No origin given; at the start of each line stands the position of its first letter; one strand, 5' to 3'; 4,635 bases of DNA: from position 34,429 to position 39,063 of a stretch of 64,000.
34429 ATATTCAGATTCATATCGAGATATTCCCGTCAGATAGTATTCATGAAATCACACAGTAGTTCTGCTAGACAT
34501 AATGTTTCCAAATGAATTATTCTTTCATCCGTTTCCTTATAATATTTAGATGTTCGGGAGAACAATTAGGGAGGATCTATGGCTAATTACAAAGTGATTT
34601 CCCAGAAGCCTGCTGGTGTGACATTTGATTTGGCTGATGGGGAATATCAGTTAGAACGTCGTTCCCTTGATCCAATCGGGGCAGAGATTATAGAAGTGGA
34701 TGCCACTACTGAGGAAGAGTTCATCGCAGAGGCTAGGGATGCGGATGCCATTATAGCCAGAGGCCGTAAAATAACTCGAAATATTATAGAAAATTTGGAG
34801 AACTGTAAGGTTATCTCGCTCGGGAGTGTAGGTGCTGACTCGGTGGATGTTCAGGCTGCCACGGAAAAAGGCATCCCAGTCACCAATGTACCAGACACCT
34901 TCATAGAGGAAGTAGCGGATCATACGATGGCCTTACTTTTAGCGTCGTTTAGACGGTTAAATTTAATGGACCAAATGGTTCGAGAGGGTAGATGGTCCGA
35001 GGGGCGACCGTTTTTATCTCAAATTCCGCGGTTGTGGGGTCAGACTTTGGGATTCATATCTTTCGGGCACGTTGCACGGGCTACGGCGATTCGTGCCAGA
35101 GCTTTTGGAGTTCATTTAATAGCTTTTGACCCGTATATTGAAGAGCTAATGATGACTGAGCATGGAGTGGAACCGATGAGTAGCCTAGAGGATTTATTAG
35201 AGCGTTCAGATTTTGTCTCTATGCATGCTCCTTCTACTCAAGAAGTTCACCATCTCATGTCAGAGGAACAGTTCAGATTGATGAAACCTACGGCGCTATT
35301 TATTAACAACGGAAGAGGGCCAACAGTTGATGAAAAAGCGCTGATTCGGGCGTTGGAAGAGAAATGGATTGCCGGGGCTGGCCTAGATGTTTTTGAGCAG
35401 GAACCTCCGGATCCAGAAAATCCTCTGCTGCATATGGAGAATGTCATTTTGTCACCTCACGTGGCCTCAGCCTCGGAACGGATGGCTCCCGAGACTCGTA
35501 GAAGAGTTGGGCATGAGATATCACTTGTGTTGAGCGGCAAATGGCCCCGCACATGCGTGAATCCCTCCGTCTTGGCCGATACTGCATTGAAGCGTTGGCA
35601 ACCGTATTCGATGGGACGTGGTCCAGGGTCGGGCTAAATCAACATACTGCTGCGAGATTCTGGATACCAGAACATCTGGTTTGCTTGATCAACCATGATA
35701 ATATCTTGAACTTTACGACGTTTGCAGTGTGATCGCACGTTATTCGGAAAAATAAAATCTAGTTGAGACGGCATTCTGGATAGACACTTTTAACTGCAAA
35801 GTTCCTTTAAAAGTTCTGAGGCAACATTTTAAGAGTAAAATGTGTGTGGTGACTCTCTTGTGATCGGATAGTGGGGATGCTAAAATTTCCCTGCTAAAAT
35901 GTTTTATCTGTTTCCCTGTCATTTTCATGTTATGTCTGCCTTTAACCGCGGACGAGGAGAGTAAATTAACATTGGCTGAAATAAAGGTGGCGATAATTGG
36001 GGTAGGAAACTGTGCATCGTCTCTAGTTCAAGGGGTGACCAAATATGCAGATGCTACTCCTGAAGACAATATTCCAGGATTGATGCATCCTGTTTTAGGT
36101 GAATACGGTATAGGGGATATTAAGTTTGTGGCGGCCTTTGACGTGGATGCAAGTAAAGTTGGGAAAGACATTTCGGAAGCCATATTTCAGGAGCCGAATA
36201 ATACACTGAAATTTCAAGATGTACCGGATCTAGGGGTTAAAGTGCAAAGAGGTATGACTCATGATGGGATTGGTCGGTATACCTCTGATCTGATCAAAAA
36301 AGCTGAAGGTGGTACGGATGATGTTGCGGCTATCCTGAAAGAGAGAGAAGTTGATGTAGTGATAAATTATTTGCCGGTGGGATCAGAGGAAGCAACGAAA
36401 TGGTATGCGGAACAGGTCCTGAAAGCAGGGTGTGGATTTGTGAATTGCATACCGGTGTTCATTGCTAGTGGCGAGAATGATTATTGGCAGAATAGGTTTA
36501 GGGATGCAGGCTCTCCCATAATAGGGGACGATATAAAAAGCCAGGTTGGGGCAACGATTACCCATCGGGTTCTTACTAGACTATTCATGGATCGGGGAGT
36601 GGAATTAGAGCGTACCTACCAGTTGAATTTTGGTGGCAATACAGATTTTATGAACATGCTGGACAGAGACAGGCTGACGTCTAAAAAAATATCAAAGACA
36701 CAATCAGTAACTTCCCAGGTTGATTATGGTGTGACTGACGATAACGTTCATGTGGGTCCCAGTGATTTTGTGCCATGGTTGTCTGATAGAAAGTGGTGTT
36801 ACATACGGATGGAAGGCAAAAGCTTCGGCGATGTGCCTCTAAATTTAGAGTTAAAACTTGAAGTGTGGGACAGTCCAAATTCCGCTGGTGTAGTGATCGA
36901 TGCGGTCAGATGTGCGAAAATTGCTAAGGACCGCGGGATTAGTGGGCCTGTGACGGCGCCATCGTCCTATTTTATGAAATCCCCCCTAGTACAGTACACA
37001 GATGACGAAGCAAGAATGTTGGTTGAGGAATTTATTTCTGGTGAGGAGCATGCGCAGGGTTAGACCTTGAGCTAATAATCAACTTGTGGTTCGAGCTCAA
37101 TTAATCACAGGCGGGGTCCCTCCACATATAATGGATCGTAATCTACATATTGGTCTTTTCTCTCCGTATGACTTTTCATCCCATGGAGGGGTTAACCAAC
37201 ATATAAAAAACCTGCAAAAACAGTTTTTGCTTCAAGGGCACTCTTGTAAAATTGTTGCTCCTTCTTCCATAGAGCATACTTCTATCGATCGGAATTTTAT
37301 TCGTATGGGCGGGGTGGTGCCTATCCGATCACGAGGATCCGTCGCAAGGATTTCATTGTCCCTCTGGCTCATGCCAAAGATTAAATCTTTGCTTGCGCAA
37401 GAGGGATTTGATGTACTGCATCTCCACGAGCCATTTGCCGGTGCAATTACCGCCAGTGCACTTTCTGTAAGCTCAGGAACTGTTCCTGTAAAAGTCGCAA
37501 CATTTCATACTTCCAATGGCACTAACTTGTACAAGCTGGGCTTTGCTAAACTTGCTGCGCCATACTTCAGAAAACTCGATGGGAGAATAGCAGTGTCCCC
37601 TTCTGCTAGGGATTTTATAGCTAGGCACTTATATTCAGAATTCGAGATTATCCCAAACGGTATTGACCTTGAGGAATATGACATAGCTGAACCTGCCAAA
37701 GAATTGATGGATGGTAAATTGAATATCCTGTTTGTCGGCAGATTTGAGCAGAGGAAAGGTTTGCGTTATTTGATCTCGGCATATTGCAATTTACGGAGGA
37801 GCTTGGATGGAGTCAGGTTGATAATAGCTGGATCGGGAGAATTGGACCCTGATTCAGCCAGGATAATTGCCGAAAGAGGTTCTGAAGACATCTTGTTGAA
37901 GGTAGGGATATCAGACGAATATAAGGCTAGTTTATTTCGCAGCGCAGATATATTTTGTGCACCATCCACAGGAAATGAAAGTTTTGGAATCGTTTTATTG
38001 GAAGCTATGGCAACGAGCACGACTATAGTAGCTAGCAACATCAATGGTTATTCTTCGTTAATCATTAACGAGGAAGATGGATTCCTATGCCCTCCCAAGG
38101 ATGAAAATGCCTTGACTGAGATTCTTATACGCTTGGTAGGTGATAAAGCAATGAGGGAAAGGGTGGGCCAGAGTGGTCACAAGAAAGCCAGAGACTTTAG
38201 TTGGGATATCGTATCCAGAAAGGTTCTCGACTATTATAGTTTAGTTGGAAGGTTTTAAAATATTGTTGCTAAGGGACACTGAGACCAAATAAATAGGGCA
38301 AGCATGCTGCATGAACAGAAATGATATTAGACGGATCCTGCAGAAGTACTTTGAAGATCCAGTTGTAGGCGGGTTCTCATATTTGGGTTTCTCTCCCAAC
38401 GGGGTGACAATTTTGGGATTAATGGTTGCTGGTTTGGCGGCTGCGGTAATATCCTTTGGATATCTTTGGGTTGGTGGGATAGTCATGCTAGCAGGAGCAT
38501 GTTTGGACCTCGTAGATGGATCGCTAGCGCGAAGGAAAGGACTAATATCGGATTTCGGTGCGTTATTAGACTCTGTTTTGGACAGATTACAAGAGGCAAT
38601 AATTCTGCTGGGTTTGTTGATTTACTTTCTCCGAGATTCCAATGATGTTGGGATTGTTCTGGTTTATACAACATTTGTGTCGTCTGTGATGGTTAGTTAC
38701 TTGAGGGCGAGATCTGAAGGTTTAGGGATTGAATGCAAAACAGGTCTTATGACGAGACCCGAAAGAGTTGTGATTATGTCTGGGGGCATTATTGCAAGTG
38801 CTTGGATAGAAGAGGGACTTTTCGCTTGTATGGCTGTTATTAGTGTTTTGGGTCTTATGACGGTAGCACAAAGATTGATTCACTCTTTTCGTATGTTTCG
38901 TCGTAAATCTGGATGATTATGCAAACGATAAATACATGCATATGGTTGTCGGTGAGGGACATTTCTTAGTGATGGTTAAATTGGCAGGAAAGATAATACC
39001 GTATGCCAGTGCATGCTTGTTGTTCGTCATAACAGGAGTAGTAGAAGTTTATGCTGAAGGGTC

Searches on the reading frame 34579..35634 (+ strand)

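Call 32: search_protein_families(library=pfam, proteins=[window:34579-35634:+], max_evalue=1e-8)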
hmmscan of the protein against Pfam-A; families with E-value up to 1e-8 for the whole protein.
window:34579-35634:+ (352 aa): 2 families
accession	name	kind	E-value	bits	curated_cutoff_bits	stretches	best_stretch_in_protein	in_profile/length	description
PF02826.25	2-Hacid_dh_C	-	3.3e-58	196.4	25.1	1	117-296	1-178/178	D-isomer specific 2-hydroxyacid dehydrogenase, NAD binding domain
PF00389.36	2-Hacid_dh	-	1.4e-24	86.8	24.6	1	34-328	16-134/134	D-isomer specific 2-hydroxyacid dehydrogenase, catalytic domain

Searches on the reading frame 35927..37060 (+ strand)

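Call 32: search_protein_families(library=pfam, proteins=[window:35927-37060:+], max_evalue=1e-8)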
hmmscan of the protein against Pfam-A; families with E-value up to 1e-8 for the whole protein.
window:35927-37060:+ (378 aa): 1 family
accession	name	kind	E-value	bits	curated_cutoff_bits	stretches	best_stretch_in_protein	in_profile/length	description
PF01658.22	Inos-1-P_synth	-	1e-36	125.8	27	1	208-316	1-107/107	Myo-inositol-1-phosphate synthase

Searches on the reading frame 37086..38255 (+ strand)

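Call 32: search_protein_families(library=pfam, proteins=[window:37086-38255:+], max_evalue=1e-8)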
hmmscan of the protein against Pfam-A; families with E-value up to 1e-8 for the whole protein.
window:37086-38255:+ (390 aa): 3 families
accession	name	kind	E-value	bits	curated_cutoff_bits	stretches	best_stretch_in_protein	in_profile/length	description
PF00534.26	Glycos_transf_1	-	1.2e-33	116.5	26.4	1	208-366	12-171/172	Glycosyl transferases group 1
PF13692.12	Glyco_trans_1_4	-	4.9e-29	101.8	27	1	213-353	3-142/142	Glycosyl transferases group 1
PF13439.12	Glyco_transf_4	-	1.7e-22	80.6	28.5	1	34-197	2-170/170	Glycosyltransferase Family 4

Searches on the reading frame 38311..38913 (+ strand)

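Call 32: search_protein_families(library=pfam, proteins=[window:38311-38913:+], max_evalue=1e-8)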
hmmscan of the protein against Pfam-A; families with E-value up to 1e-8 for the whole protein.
window:38311-38913:+ (201 aa): 1 family
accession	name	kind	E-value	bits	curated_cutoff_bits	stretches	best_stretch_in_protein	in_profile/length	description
PF01066.26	CDP-OH_P_transf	-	5.6e-15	56.5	22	1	29-170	4-138/152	CDP-alcohol phosphatidyltransferase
